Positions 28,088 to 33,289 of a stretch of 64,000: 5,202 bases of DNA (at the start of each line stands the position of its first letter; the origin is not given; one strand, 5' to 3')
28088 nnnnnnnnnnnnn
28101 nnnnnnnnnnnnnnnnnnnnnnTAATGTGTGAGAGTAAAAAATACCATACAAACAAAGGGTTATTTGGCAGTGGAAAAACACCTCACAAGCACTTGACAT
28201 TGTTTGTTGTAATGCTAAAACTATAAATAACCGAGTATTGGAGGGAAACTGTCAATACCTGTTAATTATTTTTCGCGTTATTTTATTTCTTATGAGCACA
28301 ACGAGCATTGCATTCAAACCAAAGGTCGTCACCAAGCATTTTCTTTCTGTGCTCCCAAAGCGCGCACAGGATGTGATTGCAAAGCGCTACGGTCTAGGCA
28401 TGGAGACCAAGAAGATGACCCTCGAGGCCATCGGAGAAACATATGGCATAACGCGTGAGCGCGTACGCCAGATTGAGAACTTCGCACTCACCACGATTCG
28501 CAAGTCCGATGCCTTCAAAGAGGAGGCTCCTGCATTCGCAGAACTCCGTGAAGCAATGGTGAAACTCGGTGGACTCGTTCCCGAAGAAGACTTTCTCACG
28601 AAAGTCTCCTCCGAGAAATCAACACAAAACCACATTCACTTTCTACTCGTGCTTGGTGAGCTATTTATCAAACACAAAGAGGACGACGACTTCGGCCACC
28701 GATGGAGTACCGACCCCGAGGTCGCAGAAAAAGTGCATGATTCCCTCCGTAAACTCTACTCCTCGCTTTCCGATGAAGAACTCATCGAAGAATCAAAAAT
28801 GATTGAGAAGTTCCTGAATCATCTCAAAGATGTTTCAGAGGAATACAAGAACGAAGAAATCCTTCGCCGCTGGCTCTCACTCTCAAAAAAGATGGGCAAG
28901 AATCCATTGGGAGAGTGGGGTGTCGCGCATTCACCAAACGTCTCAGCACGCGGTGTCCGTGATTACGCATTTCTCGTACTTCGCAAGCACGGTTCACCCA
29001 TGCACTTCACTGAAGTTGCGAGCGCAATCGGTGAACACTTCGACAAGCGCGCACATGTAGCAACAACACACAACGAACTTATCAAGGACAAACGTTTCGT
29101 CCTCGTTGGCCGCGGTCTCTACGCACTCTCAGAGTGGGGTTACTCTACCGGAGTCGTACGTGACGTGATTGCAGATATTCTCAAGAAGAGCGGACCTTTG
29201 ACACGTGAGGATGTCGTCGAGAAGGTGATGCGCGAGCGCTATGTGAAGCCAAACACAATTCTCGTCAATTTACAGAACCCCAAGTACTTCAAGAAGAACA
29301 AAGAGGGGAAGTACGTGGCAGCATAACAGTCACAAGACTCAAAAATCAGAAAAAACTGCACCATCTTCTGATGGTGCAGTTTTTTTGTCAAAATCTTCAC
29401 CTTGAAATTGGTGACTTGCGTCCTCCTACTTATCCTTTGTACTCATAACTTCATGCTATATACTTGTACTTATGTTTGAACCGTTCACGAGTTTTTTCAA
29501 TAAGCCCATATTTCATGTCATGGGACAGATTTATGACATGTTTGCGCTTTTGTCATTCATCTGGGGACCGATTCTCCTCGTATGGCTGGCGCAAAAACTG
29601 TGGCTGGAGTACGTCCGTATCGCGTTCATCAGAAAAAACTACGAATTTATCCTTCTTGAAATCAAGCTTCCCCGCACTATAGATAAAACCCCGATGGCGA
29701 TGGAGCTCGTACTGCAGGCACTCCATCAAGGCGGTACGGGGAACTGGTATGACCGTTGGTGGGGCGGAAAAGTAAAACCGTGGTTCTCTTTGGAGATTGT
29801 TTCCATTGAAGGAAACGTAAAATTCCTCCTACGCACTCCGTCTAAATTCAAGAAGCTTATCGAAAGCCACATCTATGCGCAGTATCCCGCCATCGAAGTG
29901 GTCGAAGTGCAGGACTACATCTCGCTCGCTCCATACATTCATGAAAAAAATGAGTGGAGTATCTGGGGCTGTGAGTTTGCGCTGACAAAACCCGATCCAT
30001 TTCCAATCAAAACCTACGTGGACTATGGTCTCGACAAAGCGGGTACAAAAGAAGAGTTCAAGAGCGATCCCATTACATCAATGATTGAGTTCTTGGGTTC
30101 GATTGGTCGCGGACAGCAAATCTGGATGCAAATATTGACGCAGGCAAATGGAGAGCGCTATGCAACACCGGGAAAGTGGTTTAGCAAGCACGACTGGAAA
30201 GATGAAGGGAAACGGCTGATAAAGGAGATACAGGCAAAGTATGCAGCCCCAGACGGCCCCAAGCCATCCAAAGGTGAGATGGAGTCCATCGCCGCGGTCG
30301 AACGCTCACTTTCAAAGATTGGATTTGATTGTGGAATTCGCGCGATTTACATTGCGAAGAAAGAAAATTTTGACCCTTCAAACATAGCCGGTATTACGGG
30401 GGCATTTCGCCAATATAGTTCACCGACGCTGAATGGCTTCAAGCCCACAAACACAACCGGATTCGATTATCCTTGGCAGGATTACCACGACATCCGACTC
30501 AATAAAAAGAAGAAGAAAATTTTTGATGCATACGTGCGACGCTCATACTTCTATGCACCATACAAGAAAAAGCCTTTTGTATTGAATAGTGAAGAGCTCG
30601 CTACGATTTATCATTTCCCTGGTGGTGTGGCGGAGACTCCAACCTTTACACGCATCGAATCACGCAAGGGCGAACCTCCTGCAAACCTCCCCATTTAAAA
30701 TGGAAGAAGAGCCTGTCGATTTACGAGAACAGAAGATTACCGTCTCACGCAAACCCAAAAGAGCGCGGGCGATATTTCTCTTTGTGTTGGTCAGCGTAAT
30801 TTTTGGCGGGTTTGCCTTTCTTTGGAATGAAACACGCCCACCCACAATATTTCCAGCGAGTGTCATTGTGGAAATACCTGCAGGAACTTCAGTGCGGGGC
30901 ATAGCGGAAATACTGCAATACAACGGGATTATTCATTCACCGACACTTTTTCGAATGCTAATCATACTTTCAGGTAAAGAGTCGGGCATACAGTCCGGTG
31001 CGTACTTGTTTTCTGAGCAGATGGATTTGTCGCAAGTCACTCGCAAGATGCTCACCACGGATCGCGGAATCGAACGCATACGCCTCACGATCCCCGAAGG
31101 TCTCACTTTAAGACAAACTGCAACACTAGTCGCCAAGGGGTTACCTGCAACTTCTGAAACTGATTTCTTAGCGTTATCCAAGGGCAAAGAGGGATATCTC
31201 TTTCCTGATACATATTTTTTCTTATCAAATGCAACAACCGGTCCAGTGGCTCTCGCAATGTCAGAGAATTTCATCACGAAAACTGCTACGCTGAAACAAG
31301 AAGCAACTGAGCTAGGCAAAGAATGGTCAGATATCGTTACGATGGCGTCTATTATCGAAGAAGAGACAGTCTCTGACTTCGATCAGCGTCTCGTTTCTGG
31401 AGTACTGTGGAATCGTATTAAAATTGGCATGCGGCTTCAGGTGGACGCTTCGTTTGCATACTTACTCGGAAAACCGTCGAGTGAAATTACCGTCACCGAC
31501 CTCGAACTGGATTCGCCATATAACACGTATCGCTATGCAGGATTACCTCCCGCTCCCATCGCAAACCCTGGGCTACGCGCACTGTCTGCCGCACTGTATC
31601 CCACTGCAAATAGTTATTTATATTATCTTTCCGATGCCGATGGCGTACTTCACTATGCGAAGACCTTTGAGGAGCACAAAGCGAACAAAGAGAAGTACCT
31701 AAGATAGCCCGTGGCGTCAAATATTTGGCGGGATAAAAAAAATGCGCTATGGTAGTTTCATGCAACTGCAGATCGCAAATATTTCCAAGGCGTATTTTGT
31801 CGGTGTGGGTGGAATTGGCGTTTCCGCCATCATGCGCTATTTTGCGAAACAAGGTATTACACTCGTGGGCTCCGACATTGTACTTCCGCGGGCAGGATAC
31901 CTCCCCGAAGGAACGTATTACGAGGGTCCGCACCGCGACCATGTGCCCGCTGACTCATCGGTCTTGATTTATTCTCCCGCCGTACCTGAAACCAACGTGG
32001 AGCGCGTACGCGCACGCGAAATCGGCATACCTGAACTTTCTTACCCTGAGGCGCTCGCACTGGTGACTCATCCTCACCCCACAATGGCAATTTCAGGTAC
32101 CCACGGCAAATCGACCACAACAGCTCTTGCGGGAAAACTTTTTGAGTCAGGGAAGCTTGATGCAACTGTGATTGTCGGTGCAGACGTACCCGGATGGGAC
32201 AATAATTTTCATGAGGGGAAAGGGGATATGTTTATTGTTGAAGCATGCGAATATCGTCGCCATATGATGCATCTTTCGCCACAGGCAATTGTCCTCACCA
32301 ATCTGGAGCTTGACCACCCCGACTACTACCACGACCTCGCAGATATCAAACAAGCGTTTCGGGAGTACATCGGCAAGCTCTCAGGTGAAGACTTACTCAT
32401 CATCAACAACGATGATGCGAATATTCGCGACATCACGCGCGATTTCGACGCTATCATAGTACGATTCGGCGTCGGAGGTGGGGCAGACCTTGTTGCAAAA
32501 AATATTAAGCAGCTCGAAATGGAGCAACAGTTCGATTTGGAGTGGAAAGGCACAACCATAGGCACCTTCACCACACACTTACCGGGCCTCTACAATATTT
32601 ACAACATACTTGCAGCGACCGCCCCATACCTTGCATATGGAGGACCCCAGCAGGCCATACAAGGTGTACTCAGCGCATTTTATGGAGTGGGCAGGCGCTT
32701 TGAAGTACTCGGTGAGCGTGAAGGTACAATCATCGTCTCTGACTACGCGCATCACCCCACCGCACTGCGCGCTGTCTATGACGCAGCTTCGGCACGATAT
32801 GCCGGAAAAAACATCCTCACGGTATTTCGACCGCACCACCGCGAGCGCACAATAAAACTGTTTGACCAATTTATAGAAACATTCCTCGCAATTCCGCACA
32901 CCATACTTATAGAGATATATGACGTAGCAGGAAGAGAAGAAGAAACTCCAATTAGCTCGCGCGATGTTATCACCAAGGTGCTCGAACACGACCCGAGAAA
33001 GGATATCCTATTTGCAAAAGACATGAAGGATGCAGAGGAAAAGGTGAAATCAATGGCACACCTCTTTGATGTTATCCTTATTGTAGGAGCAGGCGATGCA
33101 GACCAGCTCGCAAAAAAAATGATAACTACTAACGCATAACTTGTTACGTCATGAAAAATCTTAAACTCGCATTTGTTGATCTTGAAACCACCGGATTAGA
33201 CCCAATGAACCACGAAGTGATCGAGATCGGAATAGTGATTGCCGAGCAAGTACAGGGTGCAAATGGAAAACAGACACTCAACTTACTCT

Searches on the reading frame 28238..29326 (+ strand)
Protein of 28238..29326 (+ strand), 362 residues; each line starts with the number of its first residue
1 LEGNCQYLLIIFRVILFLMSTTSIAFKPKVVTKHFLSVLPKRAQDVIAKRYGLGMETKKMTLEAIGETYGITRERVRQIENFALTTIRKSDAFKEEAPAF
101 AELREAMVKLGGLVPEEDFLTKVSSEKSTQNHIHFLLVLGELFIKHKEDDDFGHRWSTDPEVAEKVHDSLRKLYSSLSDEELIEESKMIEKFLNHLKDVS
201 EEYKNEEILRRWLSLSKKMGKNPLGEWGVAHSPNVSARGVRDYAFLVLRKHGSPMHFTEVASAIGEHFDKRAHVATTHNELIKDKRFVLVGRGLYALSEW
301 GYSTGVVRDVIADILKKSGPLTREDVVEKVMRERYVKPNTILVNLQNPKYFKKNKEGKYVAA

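Call 49: search_protein_families(library=pfam, proteins=[window:28238-29326:+], max_evalue=0.001)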
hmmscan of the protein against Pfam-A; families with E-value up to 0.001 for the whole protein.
window:28238-29326:+ (362 aa): 2 families
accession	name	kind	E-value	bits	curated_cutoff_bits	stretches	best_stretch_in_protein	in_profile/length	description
PF04545.22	Sigma70_r4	-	6.8e-14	51.6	24.1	1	36-89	2-50/50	Sigma-70, region 4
PF05066.19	HARE-HTH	-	1.3e-08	35.5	25.9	1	242-300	5-71/71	HB1, ASXL, restriction endonuclease HTH domain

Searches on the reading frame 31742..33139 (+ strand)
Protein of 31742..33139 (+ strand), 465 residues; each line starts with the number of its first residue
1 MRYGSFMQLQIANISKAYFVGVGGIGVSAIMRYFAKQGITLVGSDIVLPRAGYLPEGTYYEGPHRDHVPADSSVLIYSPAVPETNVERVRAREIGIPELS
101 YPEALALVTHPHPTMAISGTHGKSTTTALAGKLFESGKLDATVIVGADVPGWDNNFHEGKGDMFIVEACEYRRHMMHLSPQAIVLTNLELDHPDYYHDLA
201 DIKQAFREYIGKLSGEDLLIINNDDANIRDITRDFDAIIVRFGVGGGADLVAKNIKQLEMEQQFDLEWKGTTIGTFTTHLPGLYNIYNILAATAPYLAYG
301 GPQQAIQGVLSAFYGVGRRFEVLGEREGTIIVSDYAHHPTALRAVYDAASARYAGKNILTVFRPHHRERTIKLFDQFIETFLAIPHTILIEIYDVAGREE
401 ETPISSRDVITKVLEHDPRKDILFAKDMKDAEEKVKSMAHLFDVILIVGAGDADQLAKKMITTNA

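Call 49: search_protein_families(library=pfam, proteins=[window:31742-33139:+], max_evalue=0.001)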
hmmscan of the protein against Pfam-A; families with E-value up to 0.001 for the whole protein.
window:31742-33139:+ (465 aa): 3 families
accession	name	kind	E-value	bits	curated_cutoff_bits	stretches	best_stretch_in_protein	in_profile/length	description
PF08245.18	Mur_ligase_M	-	5.8e-24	85.6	24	1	117-294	1-198/200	Mur ligase middle domain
PF02875.26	Mur_ligase_C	-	8.2e-15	56.2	28.4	1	318-451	1-127/127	Mur ligase, glutamate ligase domain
PF01225.30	Mur_ligase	-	6.5e-09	36.5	21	1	18-107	3-89/95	Mur ligase family, catalytic domain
